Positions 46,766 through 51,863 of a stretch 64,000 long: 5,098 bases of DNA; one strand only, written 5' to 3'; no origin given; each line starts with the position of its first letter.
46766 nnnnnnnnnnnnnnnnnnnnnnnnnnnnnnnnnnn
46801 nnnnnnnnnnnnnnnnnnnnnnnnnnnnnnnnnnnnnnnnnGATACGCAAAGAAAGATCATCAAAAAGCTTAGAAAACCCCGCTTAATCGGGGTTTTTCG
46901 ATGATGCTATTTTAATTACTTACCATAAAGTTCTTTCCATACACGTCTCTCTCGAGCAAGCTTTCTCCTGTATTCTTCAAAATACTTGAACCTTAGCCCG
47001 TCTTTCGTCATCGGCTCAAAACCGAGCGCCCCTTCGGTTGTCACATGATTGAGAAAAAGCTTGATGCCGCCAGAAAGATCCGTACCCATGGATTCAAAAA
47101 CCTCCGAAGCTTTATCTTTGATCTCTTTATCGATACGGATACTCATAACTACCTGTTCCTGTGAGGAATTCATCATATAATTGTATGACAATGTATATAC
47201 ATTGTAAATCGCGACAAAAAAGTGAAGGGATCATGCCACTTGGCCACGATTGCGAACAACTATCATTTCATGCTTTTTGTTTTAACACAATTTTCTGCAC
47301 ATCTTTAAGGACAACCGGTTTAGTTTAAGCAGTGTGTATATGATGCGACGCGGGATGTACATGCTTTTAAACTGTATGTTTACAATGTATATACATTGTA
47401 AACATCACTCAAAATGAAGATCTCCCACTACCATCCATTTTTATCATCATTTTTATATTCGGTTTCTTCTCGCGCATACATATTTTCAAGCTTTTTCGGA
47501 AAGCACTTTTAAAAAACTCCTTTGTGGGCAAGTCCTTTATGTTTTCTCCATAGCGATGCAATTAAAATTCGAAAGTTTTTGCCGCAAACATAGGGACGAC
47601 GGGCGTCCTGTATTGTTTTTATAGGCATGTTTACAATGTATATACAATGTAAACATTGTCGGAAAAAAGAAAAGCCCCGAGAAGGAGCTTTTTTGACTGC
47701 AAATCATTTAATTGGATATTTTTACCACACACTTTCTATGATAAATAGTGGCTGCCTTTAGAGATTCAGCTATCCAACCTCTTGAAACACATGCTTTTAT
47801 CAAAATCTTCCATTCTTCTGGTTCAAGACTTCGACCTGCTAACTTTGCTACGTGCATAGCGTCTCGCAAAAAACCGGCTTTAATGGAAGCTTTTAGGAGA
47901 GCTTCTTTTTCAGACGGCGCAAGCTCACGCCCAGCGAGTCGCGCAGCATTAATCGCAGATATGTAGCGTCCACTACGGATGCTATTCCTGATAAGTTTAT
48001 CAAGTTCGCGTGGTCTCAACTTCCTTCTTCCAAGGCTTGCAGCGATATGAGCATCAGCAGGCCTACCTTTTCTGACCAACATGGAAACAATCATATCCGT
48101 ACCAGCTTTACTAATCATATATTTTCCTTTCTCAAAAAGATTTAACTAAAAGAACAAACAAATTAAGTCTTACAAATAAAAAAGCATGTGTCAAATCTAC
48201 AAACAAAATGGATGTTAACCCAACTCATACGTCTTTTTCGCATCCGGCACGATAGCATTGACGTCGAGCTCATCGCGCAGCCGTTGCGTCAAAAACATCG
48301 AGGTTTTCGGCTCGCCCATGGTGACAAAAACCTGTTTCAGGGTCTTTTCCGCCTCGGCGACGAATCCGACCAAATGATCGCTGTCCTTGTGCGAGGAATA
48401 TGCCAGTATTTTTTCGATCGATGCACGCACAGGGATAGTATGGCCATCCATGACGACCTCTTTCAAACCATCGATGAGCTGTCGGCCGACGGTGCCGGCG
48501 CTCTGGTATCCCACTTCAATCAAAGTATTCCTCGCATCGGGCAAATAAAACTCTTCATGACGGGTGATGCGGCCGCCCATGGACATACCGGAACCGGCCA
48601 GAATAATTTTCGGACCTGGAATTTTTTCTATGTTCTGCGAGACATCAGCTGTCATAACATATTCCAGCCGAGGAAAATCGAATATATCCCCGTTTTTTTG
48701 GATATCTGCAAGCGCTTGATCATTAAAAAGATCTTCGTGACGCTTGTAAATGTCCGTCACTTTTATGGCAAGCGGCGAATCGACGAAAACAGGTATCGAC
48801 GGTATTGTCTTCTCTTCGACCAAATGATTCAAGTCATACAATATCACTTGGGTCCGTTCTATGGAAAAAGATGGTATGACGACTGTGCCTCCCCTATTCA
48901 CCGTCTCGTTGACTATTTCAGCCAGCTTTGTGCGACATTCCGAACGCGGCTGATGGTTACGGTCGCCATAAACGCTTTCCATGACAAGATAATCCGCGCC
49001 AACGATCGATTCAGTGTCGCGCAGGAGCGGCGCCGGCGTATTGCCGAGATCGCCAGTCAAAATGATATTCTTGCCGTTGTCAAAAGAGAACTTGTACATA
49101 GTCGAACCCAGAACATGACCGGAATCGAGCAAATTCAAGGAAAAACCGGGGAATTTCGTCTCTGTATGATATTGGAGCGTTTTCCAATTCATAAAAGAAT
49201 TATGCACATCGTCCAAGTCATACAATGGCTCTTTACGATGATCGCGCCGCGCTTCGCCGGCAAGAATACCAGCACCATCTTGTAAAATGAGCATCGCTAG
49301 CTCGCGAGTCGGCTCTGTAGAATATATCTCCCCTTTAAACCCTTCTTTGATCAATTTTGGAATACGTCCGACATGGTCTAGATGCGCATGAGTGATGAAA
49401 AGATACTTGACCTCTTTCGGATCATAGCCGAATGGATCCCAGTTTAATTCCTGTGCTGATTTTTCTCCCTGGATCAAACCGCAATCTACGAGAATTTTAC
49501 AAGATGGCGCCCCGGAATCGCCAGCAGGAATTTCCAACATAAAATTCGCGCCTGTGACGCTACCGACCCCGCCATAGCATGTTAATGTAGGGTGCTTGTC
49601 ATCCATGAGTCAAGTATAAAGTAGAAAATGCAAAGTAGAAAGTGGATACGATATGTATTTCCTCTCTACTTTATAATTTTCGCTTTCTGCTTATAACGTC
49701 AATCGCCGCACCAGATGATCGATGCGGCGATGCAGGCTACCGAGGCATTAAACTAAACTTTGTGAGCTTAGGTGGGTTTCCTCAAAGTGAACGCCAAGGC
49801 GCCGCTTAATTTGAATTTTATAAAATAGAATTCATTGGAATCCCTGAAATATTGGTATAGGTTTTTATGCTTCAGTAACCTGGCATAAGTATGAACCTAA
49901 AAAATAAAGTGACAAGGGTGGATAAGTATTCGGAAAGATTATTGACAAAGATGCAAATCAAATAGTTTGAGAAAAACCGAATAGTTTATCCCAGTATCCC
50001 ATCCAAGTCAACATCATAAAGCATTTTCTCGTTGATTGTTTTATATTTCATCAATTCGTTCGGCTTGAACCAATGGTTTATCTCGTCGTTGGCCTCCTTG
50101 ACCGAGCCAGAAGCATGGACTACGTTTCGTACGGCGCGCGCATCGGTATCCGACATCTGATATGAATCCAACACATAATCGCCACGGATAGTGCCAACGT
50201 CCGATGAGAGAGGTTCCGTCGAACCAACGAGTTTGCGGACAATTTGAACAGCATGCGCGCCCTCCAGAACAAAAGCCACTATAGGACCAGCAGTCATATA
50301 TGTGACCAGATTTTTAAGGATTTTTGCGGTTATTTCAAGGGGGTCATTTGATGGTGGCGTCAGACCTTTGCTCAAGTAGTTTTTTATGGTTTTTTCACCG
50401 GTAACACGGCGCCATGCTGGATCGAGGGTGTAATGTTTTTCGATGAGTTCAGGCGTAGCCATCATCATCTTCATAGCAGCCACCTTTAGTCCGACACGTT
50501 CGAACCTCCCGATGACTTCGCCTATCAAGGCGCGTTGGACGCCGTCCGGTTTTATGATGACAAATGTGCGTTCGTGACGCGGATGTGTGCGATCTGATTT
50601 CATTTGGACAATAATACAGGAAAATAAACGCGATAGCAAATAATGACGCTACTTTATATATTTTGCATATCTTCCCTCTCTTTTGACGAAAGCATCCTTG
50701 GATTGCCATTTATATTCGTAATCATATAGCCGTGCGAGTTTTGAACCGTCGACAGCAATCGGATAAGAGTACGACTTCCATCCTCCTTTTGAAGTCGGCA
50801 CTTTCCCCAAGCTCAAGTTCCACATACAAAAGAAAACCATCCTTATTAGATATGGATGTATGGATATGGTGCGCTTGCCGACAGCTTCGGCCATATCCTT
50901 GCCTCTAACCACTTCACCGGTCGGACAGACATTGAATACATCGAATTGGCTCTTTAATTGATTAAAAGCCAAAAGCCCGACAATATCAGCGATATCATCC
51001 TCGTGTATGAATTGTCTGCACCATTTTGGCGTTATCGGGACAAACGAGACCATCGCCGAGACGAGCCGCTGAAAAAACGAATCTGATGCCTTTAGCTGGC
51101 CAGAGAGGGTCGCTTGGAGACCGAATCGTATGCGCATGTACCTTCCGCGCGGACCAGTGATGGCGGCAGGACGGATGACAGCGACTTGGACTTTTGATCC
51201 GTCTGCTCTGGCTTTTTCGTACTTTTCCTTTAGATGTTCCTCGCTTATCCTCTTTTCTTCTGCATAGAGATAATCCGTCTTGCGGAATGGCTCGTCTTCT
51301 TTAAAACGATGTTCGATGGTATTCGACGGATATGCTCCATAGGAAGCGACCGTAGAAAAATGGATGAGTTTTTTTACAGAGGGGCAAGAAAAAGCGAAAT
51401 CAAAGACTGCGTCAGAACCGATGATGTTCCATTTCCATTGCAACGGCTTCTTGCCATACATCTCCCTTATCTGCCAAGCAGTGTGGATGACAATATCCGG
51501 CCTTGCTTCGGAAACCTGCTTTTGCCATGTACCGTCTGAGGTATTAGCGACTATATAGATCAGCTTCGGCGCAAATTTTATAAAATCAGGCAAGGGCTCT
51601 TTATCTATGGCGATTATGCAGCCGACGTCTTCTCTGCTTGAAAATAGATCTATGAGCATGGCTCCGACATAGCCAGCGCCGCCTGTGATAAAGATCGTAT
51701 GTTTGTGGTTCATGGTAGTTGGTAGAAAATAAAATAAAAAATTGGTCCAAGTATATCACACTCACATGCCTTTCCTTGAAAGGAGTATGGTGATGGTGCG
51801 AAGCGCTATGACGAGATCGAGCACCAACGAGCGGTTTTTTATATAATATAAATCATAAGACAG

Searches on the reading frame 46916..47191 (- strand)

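Call 18: search_protein_families(library=pfam, proteins=[window:46916-47191:-], max_evalue=0.001)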
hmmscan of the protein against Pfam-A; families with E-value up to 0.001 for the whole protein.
window:46916-47191:- (91 aa): 1 family
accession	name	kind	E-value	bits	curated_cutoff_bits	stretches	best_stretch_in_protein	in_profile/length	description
PF04221.18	RelB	-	2.2e-07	31.1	22.4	1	16-59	4-47/82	RelB antitoxin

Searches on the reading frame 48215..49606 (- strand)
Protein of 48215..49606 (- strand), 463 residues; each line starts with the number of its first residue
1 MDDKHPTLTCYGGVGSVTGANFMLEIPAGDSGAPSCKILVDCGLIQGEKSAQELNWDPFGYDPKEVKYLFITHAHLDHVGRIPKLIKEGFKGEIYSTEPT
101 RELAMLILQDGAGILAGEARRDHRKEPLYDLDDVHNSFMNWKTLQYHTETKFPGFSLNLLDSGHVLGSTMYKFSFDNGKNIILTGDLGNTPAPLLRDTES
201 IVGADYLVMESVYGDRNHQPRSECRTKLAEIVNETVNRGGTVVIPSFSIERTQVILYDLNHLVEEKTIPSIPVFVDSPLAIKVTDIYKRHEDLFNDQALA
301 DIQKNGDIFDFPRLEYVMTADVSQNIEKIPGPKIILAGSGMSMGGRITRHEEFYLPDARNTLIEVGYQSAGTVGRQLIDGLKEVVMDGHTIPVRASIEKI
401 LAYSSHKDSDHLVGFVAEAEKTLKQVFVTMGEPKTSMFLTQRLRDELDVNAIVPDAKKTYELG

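Call 19: search_protein_families(library=pfam, proteins=[window:48215-49606:-], max_evalue=0.001)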
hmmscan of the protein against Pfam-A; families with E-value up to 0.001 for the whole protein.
window:48215-49606:- (463 aa): 5 families
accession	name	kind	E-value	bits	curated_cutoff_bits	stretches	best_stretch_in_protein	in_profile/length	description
PF10996.14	Beta-Casp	-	2.4e-31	109.2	27.7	1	252-377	1-120/120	Beta-Casp domain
PF16661.11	Lactamase_B_6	-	5.1e-13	49.3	27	1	36-184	7-159/193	Metallo-beta-lactamase superfamily domain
PF00753.33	Lactamase_B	-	2.2e-11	44.5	22.7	1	37-191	17-154/196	Metallo-beta-lactamase superfamily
PF07521.17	RMMBL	-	9.8e-07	29.1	21.6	1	391-454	2-63/63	Zn-dependent metallo-hydrolase RNA specificity domain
PF12706.13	Lactamase_B_2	-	1.6e-06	28.4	27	1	38-210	3-163/200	Beta-lactamase superfamily domain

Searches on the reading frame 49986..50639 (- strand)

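Call 19: search_protein_families(library=pfam, proteins=[window:49986-50639:-], max_evalue=0.001)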
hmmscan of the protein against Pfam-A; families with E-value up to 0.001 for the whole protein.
window:49986-50639:- (217 aa): 1 family
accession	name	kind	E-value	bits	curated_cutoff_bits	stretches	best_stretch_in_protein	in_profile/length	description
PF00334.24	NDK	-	6.9e-39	133.3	27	2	108-195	57-134/135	Nucleoside diphosphate kinase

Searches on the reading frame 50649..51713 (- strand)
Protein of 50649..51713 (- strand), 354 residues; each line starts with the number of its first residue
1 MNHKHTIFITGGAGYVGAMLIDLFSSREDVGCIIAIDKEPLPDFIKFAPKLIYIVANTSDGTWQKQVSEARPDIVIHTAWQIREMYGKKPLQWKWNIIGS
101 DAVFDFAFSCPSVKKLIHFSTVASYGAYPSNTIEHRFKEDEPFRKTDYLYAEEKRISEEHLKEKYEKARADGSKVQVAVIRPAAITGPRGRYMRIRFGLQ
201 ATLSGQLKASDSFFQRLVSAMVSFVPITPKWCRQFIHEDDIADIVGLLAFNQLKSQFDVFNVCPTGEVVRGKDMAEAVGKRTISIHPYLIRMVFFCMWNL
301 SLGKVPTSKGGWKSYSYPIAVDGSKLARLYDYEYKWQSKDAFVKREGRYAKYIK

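Call 19: search_protein_families(library=pfam, proteins=[window:50649-51713:-], max_evalue=0.001)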
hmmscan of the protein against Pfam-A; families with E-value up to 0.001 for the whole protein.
window:50649-51713:- (354 aa): 4 families
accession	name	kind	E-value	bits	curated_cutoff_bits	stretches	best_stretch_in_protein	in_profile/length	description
PF01370.27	Epimerase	-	4.6e-17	62.7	20.9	1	7-262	1-239/240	NAD dependent epimerase/dehydratase family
PF01073.25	3Beta_HSD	-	1.1e-11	44.7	22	1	9-193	2-189/280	3-beta hydroxysteroid dehydrogenase/isomerase family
PF07993.18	NAD_binding_4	-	2e-08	34.2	20.1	1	71-206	88-230/258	Male sterility protein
PF16363.11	GDP_Man_Dehyd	-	0.00011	22.3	27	1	8-166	1-168/332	GDP-mannose 4,6 dehydratase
